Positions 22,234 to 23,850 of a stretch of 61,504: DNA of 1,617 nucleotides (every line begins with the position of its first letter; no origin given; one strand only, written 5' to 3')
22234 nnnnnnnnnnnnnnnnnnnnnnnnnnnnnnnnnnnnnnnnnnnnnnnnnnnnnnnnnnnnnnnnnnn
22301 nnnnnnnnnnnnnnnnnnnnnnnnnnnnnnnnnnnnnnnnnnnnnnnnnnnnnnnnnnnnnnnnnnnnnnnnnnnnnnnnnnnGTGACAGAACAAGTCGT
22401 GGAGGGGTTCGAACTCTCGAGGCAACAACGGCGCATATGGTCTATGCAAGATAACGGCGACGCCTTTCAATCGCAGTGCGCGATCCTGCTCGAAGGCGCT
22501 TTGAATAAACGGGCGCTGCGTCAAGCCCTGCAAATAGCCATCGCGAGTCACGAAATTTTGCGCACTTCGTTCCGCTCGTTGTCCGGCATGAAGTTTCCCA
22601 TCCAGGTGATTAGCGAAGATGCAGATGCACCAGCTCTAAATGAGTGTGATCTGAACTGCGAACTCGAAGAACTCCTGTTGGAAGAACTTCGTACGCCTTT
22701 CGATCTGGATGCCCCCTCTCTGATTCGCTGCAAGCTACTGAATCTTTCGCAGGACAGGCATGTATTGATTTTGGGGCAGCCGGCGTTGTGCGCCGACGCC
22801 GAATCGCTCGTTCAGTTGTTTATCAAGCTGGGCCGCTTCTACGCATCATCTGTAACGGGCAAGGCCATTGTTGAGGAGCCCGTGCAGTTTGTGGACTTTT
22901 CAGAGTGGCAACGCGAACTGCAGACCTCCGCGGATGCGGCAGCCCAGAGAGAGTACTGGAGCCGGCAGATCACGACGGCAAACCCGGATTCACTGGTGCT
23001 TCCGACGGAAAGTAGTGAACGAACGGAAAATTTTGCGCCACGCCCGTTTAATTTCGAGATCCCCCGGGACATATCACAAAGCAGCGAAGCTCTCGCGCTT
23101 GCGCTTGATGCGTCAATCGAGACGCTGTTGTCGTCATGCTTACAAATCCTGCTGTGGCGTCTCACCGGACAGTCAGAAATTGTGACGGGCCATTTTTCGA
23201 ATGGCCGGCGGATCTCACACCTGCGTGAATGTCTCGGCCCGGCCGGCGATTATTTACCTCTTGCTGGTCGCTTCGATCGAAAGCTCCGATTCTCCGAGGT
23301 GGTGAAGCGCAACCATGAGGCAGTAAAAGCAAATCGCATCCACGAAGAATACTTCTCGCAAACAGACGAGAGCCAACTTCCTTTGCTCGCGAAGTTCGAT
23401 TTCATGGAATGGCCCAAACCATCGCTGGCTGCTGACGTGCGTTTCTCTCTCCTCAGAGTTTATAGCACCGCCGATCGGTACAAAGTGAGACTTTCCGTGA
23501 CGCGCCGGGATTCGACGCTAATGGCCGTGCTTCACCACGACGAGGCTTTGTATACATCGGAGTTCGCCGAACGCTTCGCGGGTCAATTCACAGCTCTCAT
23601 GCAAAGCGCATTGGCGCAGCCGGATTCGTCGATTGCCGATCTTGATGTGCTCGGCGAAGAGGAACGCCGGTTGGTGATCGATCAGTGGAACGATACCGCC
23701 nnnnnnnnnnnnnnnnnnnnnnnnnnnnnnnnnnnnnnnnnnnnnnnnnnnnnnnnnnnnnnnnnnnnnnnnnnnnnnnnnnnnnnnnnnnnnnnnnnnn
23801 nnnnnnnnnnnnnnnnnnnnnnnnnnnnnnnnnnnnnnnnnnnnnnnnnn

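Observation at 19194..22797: Back-to-back C domains across a gene boundary, with two hydroxylase genes inserted between them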

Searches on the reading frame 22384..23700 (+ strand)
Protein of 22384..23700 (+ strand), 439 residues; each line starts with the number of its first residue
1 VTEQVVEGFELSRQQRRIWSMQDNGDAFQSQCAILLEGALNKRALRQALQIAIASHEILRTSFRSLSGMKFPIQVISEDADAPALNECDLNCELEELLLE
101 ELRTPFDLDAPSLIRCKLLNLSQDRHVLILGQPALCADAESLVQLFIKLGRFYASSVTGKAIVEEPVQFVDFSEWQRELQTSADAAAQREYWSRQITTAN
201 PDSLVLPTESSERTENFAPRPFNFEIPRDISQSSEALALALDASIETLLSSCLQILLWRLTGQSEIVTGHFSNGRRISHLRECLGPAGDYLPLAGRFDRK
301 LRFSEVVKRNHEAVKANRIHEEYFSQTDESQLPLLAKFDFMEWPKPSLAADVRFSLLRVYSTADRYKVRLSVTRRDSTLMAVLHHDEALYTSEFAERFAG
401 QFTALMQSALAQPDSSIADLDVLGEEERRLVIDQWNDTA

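Call 13: search_solved_structures(query=window:22384-23700:+, max_evalue=0.001)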
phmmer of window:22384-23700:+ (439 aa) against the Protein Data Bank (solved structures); distinct sequences matched with E-value up to 0.001: 41.
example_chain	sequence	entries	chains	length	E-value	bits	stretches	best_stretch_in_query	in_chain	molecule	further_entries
6oyf_A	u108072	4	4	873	4.2e-30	108.3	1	11-439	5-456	Txo1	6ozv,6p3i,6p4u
6p1j_A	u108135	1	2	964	5.4e-29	104.7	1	9-439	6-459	Txo2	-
2jgp_A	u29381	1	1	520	1.5e-28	103.3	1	12-423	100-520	TYROCIDINE SYNTHETASE 3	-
8hlk_A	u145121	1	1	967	3.2e-22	82.4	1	26-438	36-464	Microcystin synthetase B (Fragment)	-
5u89_A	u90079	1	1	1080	4.8e-21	78.5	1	7-431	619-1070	Amino acid adenylation domain protein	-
6m7l_B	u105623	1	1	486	3.7e-17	65.7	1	12-322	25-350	Putative non-ribosomal peptide synthetase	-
4znm_A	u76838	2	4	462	5.6e-16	61.8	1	34-327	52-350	C-domain type II peptide synthetase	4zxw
8xjz_C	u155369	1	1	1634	6.5e-16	61.6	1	9-420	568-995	Peptide synthetase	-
8z0q_C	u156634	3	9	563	4.4e-15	58.9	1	10-420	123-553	Special condensation domain in NRPS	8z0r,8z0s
4tx2_B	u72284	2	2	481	3.2e-14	56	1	11-322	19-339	Non-ribosomal peptide synthetase | Peptide synthetase, module 7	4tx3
7kvw_A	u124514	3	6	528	5.7e-14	55.2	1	11-270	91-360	PCP-C didomain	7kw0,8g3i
8fx6_A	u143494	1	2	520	6.6e-14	55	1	11-270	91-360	PCP-C didomain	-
7kw2_A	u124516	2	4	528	4.4e-13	52.3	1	11-270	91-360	PCP-C didomain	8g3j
8fx7_A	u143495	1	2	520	5.2e-13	52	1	11-270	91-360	PCP-C didomain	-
7r9x_A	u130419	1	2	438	1e-12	51.1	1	14-277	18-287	AmbE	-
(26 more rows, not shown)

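Call 21: find_homologous_proteins(query=window:22384-23700:+, max_evalue=1e-10)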
Query window:22384-23700:+ (439 aa): 25 proteins with E <= 1e-10 among 8000 candidates.
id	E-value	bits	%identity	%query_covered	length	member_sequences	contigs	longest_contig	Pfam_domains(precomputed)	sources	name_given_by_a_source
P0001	1.6e-80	289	36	100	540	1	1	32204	PF00668.26,PF00501.35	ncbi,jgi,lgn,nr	ncbi:MAG: AMP-binding protein [Nostoc indistinguendum CM1-VF10]|jgi:hypothetical protein|nr:AMP-bind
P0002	3.5e-73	265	35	100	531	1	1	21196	PF00668.26,PF00501.35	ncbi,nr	ncbi:MAG: AMP-binding protein, partial [Nostoc indistinguendum CM1-VF10]|nr:AMP-binding protein [Nos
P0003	1.7e-67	246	37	96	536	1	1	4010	PF00668.26,PF00501.35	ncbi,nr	ncbi:MAG TPA: condensation domain-containing protein, partial [Pyrinomonadaceae bacterium]|nr:conden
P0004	4.0e-66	242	34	100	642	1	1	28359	PF00668.26,PF00501.35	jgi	-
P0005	8.1e-66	241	32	99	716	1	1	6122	PF00668.26,PF00501.35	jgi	jgi:non-ribosomal peptide synthetase component F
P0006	5.9e-64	235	33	100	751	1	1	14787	PF00668.26,PF00501.35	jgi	jgi:non-ribosomal peptide synthetase component F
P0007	3.5e-61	226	33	100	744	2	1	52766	PF00668.26,PF00501.35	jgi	jgi:non-ribosomal peptide synthetase component F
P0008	4.2e-61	225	33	100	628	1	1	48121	PF00668.26,PF00501.35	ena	-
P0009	3.8e-60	222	32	100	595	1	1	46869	PF00668.26,PF00501.35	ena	-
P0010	2.0e-57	213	33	100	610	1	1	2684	PF00668.26,PF00501.35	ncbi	-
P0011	7.6e-55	205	32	100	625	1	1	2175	PF00668.26,PF00501.35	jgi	jgi:hypothetical protein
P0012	6.4e-52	195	32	88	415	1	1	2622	PF00668.26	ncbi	ncbi:MAG: condensation domain-containing protein, partial [Pyrinomonadaceae bacterium]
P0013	1.1e-50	191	29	100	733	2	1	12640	PF00668.26,PF00501.35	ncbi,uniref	ncbi:non-ribosomal peptide synthetase [Nostoc sp.]|uniref:non-ribosomal peptide synthetase n=1 Tax=N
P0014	5.7e-45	172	33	80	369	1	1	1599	PF00668.26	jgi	-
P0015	8.2e-44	168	34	77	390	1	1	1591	PF00668.26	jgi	jgi:Condensation domain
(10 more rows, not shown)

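Call 23: find_encoding_contigs(protein=P0001, flank=10000, max_places=2)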
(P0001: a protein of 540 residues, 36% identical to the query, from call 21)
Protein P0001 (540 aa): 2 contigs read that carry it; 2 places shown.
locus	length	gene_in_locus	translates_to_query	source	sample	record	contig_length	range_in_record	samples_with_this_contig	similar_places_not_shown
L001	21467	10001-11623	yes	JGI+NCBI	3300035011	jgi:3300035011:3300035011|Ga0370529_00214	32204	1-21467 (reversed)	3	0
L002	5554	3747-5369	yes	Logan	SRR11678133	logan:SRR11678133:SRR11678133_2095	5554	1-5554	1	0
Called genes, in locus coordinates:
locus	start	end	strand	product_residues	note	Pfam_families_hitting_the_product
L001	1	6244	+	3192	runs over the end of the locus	PF00109:ketoacyl-synt, PF02801:Ketoacyl-synt_C, PF16197:KAsynt_C_assoc, PF22336:RhiE-like_linker, PF22621:CurL-like_PKS_C, PF00698:Acyl_transf_1, PF00550:PP-binding, PF00202:Aminotran_3, +5 more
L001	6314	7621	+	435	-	PF00668:Condensation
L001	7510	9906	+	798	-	PF00668:Condensation, PF02668:TauD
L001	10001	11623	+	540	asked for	PF00668:Condensation, PF00501:AMP-binding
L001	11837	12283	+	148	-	PF13358:DDE_3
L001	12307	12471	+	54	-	-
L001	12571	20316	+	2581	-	PF00668:Condensation, PF00501:AMP-binding, PF13193:AMP-binding_C, PF00550:PP-binding, PF00668:Condensation, PF00501:AMP-binding, PF13193:AMP-binding_C, PF00550:PP-binding, +1 more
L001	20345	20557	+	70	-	-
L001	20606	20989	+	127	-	-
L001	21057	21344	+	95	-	PF00873:ACR_tran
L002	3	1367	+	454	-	?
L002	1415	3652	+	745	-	PF00668:Condensation, PF02668:TauD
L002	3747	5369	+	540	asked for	PF00668:Condensation, PF00501:AMP-binding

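Call 24: find_encoding_contigs(protein=P0007, flank=10000, max_places=2)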
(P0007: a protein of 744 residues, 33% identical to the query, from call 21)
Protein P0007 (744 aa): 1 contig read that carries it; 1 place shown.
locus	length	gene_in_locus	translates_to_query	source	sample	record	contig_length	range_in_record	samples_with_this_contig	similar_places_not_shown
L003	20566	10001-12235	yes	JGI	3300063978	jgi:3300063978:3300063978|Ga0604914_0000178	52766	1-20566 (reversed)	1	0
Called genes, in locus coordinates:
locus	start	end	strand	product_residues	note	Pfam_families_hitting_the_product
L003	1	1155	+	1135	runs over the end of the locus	PF00668:Condensation, PF00501:AMP-binding, PF13193:AMP-binding_C, PF00550:PP-binding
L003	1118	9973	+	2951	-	PF00668:Condensation, PF00501:AMP-binding, PF13193:AMP-binding_C, PF00550:PP-binding, PF00668:Condensation, PF00501:AMP-binding, PF13193:AMP-binding_C, PF00550:PP-binding, +2 more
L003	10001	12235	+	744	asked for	PF00668:Condensation, PF00501:AMP-binding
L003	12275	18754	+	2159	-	PF13193:AMP-binding_C, PF00550:PP-binding, PF00668:Condensation, PF00501:AMP-binding, PF13193:AMP-binding_C, PF00550:PP-binding, PF00668:Condensation, PF02668:TauD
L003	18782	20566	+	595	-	?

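Call 25: find_encoding_contigs(protein=P0008, flank=10000, max_places=2)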
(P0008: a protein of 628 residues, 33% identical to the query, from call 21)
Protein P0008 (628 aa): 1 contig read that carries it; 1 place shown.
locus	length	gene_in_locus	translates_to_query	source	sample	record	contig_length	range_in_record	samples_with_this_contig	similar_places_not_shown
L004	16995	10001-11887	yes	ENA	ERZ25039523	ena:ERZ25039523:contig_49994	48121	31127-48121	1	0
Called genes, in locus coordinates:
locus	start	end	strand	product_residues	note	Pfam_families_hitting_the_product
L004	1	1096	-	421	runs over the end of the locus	PF00668:Condensation, PF00501:AMP-binding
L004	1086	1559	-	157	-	PF00668:Condensation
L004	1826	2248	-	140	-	-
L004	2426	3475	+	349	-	PF00501:AMP-binding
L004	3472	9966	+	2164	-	PF23024:AMP-dom_DIP2-like, PF24919:Mug62, PF00550:PP-binding, PF00668:Condensation, PF00501:AMP-binding, PF08241:Methyltransf_11, PF08242:Methyltransf_12, PF13489:Methyltransf_23, +7 more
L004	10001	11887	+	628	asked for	PF00668:Condensation, PF00501:AMP-binding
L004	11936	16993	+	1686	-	?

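Call 51: search_solved_structures(query=A2, max_evalue=0.001, show_alignments=0)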
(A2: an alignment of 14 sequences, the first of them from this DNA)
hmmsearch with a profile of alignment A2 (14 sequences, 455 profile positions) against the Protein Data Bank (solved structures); distinct sequences matched with E-value up to 0.001: 67 (the best 60 are shown).
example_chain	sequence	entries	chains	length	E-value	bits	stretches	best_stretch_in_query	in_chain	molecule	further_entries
6oyf_A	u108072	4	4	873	6.2e-67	229.4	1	11-455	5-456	Txo1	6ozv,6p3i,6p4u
9rde_A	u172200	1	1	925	1.4e-66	228.3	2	23-443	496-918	Bacitracin synthase 3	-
6p1j_A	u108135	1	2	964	7.4e-65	222.6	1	10-455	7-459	Txo2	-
2jgp_A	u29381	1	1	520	7.3e-61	209.4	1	10-439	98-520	TYROCIDINE SYNTHETASE 3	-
5u89_A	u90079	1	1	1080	6.8e-60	206.2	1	11-451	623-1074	Amino acid adenylation domain protein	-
9lcq_A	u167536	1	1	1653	2.4e-57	197.8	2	30-453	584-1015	PvdL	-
9up2_A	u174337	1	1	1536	3.8e-57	197.2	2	30-453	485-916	PvdL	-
9lcp_A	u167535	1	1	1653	4.9e-57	196.8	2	30-453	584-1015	PvdL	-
9lco_A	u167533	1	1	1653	4.9e-57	196.8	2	30-453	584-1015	PvdL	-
8hlk_A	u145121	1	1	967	4.1e-55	190.5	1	24-455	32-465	Microcystin synthetase B (Fragment)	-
4tx2_B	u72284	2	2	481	9.5e-51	176.1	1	11-329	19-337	Non-ribosomal peptide synthetase | Peptide synthetase, module 7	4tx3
8xjz_C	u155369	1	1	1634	8.5e-50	172.9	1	11-454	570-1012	Peptide synthetase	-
2vsq_A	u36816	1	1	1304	1.4e-49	172.2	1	9-452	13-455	SURFACTIN SYNTHETASE SUBUNIT 3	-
6mfy_A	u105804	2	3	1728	2.1e-49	171.7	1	9-454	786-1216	Linear gramicidin synthase subunit A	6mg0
6mfz_A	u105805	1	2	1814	2.3e-49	171.5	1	9-454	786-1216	Linear gramicidin synthase subunit A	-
8z0q_C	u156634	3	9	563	2.4e-44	155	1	11-436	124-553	Special condensation domain in NRPS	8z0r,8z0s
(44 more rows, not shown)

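Call 60: predict_structure(alignment_id=A1)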
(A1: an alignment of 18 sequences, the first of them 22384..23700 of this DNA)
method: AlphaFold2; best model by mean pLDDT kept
length: 439 residues; sequences in the alignment: 18
mean_pLDDT: 86.4   pTM: 0.88
mean pLDDT of the five models: 86.4, 86.1, 85.9, 85.8, 84.6
residues with pLDDT >= 90: 212; 70-90: 188; 50-70: 34; < 50: 5
segments of 3 or more residues with pLDDT < 50: 328-330
pLDDT, mean of each block of 10 residues (from residue 1): 67 86 75 96 93 89 87 83 74 80 85 89 93 92 92 92 77 79 80 74 81 78 94 96 97 96 91 71 80 91 97 91 63 80 93 94 91 92 93 94 97 96 85 77
secondary structure, 60 per line:
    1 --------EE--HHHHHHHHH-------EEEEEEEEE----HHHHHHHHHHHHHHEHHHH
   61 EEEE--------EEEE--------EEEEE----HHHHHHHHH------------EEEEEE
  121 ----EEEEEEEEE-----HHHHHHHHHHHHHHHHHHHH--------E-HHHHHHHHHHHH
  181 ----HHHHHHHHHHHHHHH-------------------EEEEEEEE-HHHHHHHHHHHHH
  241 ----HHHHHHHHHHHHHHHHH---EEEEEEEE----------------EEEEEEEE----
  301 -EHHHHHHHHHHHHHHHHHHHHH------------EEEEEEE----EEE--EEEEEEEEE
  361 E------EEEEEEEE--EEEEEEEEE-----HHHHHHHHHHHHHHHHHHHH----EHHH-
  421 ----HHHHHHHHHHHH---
elements in order: H13-21 E29-37 H42-55 H57-60 E61-64 E73-76 E85-89 H94-102 E115-120 E125-133 H139-158 H169-180 H185-199 E219-226 H228-240 H245-261 E265-272 E289-296 H303-323 E336-342 E347-349 E352-361 E368-375 E378-386 H392-411 H425-436

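Call 68: fold_search(model_id=the predicted structure, library=pdb)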
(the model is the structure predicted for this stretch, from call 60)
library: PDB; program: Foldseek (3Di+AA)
matches with E <= 10: 610; with E <= 0.001: 232
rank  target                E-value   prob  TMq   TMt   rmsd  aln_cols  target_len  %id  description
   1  6p1j_B                2.1e-36  1.00  0.80  0.39   4.8       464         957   25  The structure of condensation and adenylation domains of teixobactin-producing nonribosomal peptide synthetase Txo2 se (released 2019-05-29)
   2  6p1j_A                3.4e-36  1.00  0.81  0.39   4.6       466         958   24  The structure of condensation and adenylation domains of teixobactin-producing nonribosomal peptide synthetase Txo2 se (released 2019-05-29)
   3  2jgp                  5.4e-36  1.00  0.77  0.66   4.7       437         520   25  Structure of the TycC5-6 PCP-C bidomain of the tyrocidine synthetase TycC (released 2007-10-30)
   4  6ozv                  4.6e-34  1.00  0.79  0.43   6.3       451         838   26  The structure of condensation and adenylation domains of teixobactin-producing nonribosomal peptide synthetase Txo1 seri (released 2019-05-29)
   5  5u89_A                5.2e-34  1.00  0.83  0.37   3.9       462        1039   24  Crystal structure of a cross-module fragment from the dimodular NRPS DhbF (released 2017-05-10)
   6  6oyf                  1.4e-33  1.00  0.80  0.43   6.4       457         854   24  The structure of condensation and adenylation domains of teixobactin-producing nonribosomal peptide synthetase Txo1 seri (released 2019-05-29)
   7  8f7f                  1.1e-32  1.00  0.74  0.75   5.1       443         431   17  The condensation domain of surfactin A synthetase C in space group P43212 (released 2023-11-22)
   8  8f7h                  1.0e-31  1.00  0.74  0.75   5.0       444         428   17  The condensation domain of surfactin A synthetase C variant 18b in space group P212121 (released 2023-11-22)
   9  6mg0_B                1.8e-31  1.00  0.83  0.23   4.4       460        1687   20  Crystal structure of a 5-domain construct of LgrA in the thiolation state (released 2019-11-20)
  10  8z0q_C                2.4e-31  1.00  0.77  0.77   5.4       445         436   21  Cryo-EM structure of dimer HtmB2-CT (released 2025-03-19)
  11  4tx2                  2.7e-31  1.00  0.78  0.76   4.3       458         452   24  Crystal structure of the X-domain from teicoplanin biosynthesis (released 2015-02-04)
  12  8z0r_B                2.8e-31  1.00  0.78  0.77   5.2       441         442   22  Cryo-EM structure of tetramer HtmB2-CT (released 2025-03-19)
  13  6p4u                  2.8e-31  1.00  0.79  0.43   6.6       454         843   27  The structure of condensation and adenylation domains of teixobactin-producing nonribosomal peptide synthetase Txo1 seri (released 2019-06-12)
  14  9be3_A                3.0e-31  1.00  0.83  0.22   3.9       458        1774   20  The pre-condensation state of the dimodular NRPS protein LgrA (released 2024-11-20)
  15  6p3i                  4.5e-31  1.00  0.78  0.43   6.4       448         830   26  The structure of condensation and adenylation domains of teixobactin-producing nonribosomal peptide synthetase Txo1 seri (released 2019-06-05)
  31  8z0q_D                9.9e-30  1.00  0.77  0.76   5.1       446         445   22  Cryo-EM structure of dimer HtmB2-CT (released 2025-03-19)
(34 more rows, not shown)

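Call 76: search_dna_similar(query=window:22384-23700:+, collection=plasmids, mode=protein, max_rows=25, max_evalue=1e-15)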
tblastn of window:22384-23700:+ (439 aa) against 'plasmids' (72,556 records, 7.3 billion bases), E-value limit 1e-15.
Records with a match: 519; places in all: 1463; records where one place covers at least 80% of the query: 513.
Best place of each record, by identity: <60% 519.
By first word of the organism name: Bacillus 136; Ralstonia 122; Streptomyces 70; Sinorhizobium 26; Rhizobium 23; Salmonella 13; Nostoc 12; Agrobacterium 10; Mycetohabitans 9; Burkholderia 8; and 48 more.
By predicted mobility (MOB-suite, as given by PLSDB): non-mobilizable 271; mobilizable 153; conjugative 95.
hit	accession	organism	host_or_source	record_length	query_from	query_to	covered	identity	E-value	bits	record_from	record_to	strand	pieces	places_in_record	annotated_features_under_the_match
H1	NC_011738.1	Gloeothece citriformis PCC 7424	-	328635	28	438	94%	34.2%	2e-65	234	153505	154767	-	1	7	non-ribosomal peptide synthetase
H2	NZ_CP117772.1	Nostoc sp. UHCC 0926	whole organism,lichen surface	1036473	3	438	99%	31.7%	5e-62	224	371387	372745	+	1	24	none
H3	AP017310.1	Leptolyngbya sp. NIES-3755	-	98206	1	439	100%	31.4%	1e-42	168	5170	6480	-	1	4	amino acid adenylation domain-containing protein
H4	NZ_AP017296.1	Nostoc sp. NIES-3756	-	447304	1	438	100%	31.2%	3e-55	205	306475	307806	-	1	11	non-ribosomal peptide synthetase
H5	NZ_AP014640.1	Leptolyngbya boryana IAM M-101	-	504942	1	438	100%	30.7%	1e-56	209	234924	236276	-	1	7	non-ribosomal peptide synthetase (x2)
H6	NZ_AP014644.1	Leptolyngbya boryana dg5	-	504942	1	438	100%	30.7%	1e-56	209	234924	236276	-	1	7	non-ribosomal peptide synthetase (x2)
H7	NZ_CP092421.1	Leptolyngbya boryana IU 594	-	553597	1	438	100%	30.7%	1e-56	209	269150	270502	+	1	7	non-ribosomal peptide synthetase (x2)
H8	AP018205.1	Leptolyngbya boryana NIES-2135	-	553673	1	438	100%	30.7%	1e-56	209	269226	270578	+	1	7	amino acid adenylation | amino acid adenylation domain protein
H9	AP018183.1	Nostoc carneum NIES-2107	-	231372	5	438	99%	29.3%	1e-48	186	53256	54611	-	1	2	AMP-dependent synthetase and ligase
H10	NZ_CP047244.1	Trichormus variabilis 0441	cell culture,thermal spring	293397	6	438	99%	29.0%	6e-50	189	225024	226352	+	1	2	none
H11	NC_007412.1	Trichormus variabilis ATCC 29413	-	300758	6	438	99%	29.0%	6e-50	189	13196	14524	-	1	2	none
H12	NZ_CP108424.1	Streptomyces sp. NBC_01294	-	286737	7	439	99%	28.4%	1e-18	97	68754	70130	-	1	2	non-ribosomal peptide synthetase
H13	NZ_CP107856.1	Streptomyces sp. NBC_00503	-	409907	7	438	98%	28.3%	6e-16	88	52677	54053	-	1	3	non-ribosomal peptide synthase/polyketide synthase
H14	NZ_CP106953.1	Eleftheria terrae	soil sample,soil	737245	9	439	98%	28.2%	3e-25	116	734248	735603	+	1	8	non-ribosomal peptide synthase/polyketide synthase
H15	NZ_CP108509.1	Streptomyces sp. NBC_01237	-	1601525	9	436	97%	28.2%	2e-21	105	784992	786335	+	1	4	none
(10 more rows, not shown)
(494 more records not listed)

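Call 77: get_annotated_region(hit=H3, flank=12000)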
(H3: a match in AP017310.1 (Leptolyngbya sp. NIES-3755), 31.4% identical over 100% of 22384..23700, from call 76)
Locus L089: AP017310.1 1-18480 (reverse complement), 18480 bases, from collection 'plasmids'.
description: Leptolyngbya sp. NIES-3755 plasmid plasmid2 DNA, complete genome
organism: Leptolyngbya sp. NIES-3755 (NCBI taxid 1752064)
taxonomy: Bacteria; Cyanobacteriota; Cyanophyceae; Leptolyngbyales; Leptolyngbyaceae; Leptolyngbya; Leptolyngbya sp. NIES-3755
host: -; source: -; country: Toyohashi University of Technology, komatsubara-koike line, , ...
typing (MOB-suite, as given by PLSDB): mobilizable; relaxase MOBP
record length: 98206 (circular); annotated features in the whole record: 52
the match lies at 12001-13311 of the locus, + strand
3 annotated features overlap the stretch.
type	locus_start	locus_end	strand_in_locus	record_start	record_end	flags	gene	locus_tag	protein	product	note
CDS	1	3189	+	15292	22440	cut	-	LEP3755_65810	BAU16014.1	amino acid adenylation domain-containing protein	-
CDS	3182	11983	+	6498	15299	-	-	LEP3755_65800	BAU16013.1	amino acid adenylation domain-containing protein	-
CDS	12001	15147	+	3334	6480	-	-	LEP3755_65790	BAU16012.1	amino acid adenylation domain-containing protein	-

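Call 97: search_protein_families(library=ncbifam, proteins=[window:22384-23700:+], max_evalue=0.001)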
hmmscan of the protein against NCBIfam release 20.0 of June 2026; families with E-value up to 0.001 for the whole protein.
window:22384-23700:+ (439 aa): 4 families
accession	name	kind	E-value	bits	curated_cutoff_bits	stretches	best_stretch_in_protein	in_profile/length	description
NF004282.0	PRK05691.1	subfamily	2.7e-38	129.9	4090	1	12-437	679-1123/4334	non-ribosomal peptide synthase/polyketide synthase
NF047350.1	aureusi_NRPS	equivalog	1.5e-14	51.9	2500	1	8-276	994-1253/2373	aureusimine non-ribosomal peptide synthetase AusA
NF038078.1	NRPS_MxcG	equivalog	3.1e-06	24.7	2300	1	10-323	6-321/1442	myxochelin non-ribosomal peptide synthetase MxcG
TIGR03443.1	alpha_am_amid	equivalog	7e-06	23.7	1030.1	1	239-433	43-224/1390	L-aminoadipate-semialdehyde dehydrogenase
